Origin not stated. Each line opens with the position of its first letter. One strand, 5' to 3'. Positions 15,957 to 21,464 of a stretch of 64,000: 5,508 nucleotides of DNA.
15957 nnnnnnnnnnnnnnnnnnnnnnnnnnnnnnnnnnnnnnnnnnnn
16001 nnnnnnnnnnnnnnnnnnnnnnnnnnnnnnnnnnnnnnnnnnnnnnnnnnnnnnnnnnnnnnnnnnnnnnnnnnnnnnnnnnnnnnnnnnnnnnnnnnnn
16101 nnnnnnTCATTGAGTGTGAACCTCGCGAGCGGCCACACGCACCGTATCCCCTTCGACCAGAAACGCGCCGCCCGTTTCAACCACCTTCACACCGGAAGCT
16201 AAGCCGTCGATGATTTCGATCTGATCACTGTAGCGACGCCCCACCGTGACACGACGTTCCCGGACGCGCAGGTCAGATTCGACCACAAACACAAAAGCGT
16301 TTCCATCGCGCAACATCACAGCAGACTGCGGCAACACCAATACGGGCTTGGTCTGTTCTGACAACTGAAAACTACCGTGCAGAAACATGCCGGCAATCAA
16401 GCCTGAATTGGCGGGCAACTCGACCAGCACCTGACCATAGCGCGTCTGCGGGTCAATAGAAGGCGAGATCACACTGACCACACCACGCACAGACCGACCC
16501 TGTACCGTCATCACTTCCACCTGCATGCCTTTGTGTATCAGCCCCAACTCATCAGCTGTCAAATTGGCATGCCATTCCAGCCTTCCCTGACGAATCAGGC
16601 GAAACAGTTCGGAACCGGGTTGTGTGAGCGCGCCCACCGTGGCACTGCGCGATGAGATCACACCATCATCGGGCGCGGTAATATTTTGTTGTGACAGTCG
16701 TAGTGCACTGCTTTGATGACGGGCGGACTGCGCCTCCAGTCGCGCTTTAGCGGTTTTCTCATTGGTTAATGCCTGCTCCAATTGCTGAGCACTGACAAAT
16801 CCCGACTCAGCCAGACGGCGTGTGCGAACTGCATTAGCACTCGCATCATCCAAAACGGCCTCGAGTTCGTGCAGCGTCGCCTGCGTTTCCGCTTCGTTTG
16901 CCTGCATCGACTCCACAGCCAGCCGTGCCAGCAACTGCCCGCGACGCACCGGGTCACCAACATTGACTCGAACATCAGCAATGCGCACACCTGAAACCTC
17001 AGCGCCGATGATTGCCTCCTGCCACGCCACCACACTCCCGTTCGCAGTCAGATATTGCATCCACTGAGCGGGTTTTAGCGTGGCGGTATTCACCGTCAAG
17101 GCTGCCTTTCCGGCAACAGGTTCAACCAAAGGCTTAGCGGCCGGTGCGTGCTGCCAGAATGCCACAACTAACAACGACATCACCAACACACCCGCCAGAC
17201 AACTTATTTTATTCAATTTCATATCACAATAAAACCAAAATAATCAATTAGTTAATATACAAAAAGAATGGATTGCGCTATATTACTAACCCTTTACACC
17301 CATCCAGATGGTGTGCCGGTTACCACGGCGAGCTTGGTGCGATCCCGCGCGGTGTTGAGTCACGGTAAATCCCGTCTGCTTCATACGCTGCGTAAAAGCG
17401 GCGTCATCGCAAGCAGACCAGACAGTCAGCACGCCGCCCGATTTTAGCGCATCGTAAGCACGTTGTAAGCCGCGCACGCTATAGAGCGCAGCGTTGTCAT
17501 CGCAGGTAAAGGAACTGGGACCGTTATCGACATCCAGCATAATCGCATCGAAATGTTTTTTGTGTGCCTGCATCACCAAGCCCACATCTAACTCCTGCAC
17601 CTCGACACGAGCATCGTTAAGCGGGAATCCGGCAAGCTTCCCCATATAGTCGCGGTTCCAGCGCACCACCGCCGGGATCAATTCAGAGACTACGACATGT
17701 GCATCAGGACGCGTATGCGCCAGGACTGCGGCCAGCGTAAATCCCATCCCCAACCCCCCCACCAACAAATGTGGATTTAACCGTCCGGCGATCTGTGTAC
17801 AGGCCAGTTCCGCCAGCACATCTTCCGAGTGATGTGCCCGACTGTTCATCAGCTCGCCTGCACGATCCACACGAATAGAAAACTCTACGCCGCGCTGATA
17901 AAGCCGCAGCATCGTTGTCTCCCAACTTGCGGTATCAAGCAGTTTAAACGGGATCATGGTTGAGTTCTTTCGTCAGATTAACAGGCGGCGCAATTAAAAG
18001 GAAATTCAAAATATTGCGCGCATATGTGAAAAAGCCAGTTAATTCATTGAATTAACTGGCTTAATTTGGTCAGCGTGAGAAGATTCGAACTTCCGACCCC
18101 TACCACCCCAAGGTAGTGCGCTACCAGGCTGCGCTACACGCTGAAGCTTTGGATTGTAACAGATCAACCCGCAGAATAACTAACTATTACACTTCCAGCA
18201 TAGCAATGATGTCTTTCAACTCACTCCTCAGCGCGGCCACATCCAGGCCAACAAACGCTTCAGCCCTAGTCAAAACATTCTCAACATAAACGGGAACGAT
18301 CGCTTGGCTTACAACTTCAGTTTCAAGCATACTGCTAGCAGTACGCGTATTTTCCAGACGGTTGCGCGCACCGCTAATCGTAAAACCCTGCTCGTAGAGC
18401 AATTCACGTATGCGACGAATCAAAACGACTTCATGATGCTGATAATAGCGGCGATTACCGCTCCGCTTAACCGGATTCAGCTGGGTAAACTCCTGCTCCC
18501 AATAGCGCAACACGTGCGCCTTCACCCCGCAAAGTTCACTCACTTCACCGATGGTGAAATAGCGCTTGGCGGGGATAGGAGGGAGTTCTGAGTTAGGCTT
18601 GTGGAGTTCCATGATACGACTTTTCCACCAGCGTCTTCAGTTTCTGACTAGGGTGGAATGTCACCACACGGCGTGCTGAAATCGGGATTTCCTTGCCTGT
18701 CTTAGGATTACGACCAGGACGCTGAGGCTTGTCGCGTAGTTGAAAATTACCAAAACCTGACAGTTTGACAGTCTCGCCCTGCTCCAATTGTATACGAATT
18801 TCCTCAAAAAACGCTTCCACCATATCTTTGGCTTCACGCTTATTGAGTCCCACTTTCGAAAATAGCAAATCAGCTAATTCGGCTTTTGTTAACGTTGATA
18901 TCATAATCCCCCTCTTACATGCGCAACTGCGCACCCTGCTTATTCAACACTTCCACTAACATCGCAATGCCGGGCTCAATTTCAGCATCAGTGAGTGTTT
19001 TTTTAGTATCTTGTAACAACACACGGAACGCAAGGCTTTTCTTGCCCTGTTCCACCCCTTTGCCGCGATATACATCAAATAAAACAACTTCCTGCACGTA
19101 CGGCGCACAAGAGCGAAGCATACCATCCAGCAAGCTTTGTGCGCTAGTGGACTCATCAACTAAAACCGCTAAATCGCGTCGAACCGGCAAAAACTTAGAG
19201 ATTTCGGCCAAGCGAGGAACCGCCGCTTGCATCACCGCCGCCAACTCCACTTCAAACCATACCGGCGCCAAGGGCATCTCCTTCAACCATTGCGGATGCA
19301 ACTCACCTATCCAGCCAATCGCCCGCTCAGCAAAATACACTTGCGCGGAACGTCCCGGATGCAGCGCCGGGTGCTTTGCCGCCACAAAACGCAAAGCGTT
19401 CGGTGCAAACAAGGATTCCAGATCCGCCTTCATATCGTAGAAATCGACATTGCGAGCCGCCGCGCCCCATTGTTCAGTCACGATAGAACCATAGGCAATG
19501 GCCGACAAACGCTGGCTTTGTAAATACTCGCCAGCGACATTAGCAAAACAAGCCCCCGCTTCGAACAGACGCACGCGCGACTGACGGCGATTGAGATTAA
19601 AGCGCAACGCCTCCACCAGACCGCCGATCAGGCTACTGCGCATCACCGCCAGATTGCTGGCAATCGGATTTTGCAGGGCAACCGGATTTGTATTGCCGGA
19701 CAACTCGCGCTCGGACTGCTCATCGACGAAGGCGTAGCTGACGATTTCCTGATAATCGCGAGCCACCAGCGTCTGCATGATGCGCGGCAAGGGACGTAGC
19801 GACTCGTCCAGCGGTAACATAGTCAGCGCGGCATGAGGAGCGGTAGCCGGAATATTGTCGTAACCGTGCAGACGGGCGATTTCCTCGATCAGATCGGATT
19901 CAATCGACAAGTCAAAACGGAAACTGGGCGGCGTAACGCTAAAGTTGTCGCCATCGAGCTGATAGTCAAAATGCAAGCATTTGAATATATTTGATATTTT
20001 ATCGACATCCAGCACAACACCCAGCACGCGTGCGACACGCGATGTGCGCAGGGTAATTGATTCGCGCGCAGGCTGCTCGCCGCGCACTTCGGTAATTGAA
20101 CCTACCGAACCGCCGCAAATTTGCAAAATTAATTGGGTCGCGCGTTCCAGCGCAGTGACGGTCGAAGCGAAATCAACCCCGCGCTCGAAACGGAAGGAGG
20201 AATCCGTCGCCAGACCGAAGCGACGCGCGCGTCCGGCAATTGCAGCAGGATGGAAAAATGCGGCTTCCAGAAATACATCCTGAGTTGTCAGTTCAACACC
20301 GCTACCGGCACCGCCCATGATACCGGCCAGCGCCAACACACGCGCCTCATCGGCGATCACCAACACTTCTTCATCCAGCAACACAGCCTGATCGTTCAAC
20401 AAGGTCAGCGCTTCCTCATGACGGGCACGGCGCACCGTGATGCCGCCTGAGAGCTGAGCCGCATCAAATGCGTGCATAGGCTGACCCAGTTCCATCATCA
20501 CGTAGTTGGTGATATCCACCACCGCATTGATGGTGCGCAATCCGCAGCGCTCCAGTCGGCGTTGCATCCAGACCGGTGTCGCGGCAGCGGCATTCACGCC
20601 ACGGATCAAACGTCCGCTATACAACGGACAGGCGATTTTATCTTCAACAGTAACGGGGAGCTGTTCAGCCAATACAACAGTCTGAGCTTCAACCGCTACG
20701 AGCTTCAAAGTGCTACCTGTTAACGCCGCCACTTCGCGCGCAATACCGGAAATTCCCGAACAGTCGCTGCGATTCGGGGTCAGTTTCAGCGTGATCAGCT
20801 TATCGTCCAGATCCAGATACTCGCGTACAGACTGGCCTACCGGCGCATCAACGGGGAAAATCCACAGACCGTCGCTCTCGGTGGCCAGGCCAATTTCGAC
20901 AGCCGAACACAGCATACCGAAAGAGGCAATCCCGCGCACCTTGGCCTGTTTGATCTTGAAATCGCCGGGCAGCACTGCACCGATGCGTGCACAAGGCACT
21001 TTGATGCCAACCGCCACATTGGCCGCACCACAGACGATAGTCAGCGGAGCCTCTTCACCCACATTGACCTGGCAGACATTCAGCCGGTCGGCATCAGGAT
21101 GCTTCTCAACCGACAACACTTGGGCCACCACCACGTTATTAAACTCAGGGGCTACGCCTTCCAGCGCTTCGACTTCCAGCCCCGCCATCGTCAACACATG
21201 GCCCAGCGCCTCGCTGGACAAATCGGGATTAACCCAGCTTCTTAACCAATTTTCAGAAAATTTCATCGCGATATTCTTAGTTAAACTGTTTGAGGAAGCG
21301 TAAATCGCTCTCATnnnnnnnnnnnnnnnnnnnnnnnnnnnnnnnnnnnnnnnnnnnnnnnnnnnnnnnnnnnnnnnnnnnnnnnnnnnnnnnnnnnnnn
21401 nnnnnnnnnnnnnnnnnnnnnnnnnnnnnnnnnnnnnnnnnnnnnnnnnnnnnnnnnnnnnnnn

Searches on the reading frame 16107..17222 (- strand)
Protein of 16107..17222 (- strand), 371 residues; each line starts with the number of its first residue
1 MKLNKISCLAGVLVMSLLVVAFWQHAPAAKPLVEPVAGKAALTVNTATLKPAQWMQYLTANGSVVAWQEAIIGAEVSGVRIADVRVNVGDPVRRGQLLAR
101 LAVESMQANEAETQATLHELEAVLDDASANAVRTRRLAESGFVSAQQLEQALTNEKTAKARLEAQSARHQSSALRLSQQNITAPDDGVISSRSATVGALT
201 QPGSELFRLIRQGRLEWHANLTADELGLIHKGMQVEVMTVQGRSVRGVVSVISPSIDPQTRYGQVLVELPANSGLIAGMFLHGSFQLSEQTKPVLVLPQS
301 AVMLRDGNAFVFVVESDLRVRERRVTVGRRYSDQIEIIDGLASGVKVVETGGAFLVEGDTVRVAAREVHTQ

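Call 58: search_protein_families(library=pfam, proteins=[window:16107-17222:-], max_evalue=1e-8)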
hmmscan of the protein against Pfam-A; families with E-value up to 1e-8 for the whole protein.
window:16107-17222:- (371 aa): 2 families
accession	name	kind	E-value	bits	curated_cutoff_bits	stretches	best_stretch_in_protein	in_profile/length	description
PF16576.10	HlyD_D23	-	2.3e-19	70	30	1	69-275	19-207/214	Barrel-sandwich domain of CusB or HlyD membrane-fusion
PF13437.12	HlyD_3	-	5.3e-17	62.9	22.2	1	181-272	2-96/106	HlyD family secretion protein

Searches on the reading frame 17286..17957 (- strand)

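Call 41: search_protein_families(library=pfam, proteins=[window:17286-17957:-], max_evalue=0.00001)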
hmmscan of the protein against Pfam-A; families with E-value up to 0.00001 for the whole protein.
window:17286-17957:- (223 aa): 1 family
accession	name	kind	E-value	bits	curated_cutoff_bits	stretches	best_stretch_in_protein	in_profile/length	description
PF01564.23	Spermine_synth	-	5.3e-08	33.1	22.9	1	64-180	23-131/186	Spermine/spermidine synthase domain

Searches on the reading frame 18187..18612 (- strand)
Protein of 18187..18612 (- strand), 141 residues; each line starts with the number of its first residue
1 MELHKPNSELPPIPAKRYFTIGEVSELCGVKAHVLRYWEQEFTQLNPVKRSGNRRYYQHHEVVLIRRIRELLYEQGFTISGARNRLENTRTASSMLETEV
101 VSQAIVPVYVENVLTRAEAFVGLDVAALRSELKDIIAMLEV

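Call 41: search_protein_families(library=pfam, proteins=[window:18187-18612:-], max_evalue=0.00001)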
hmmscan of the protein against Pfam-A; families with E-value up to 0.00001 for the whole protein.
window:18187-18612:- (141 aa): 2 families
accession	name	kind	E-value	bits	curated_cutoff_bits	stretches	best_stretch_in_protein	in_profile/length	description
PF13411.12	MerR_1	-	2.3e-21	76.1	21.6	1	19-87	1-67/69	MerR HTH family regulatory protein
PF00376.29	MerR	-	3.9e-12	46.2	28.2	1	20-57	1-38/38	MerR family regulatory protein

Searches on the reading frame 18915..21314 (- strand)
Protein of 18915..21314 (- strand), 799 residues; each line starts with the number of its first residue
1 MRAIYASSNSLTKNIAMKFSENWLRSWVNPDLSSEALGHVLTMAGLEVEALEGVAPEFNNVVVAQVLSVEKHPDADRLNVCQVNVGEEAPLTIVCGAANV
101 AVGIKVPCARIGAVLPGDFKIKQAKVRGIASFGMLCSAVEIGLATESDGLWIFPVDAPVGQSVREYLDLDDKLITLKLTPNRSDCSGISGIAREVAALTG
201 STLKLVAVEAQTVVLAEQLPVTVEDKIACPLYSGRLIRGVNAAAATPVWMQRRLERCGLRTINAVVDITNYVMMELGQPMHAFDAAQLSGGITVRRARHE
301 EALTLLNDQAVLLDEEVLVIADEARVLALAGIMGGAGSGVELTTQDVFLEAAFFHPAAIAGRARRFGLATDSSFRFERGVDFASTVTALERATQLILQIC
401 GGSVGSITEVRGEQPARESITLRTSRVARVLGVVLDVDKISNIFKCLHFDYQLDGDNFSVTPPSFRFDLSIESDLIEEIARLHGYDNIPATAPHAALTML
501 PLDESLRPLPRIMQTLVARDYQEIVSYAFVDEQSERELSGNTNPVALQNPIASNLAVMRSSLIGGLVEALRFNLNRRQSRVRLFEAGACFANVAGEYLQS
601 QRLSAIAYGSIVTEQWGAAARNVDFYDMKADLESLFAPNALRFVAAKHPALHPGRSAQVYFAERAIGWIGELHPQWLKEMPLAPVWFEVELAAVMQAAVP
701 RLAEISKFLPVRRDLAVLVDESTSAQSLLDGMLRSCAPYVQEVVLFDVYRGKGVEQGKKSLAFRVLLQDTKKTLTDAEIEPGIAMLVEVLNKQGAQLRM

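Call 58: search_protein_families(library=pfam, proteins=[window:18915-21314:-], max_evalue=1e-8)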
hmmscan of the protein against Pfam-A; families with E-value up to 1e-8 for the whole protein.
window:18915-21314:- (799 aa): 5 families
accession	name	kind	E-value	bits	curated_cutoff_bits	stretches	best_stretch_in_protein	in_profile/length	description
PF03483.22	B3_4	-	7.8e-72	240.9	29.3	1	228-401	1-174/174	B3/4 domain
PF17759.6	tRNA_synthFbeta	-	2.4e-55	187.8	22.4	1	488-685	1-208/214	Phenylalanyl tRNA synthetase beta chain CLM domain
PF03147.19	FDX-ACB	-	4.5e-24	85.2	31.1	1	706-798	1-94/94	Ferredoxin-fold anticodon binding domain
PF01588.26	tRNA_bind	-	4.6e-23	81.6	27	1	61-161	1-95/96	Putative tRNA binding domain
PF03484.21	B5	-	2.5e-20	72.9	28.6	1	420-485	1-67/67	tRNA synthetase B5 domain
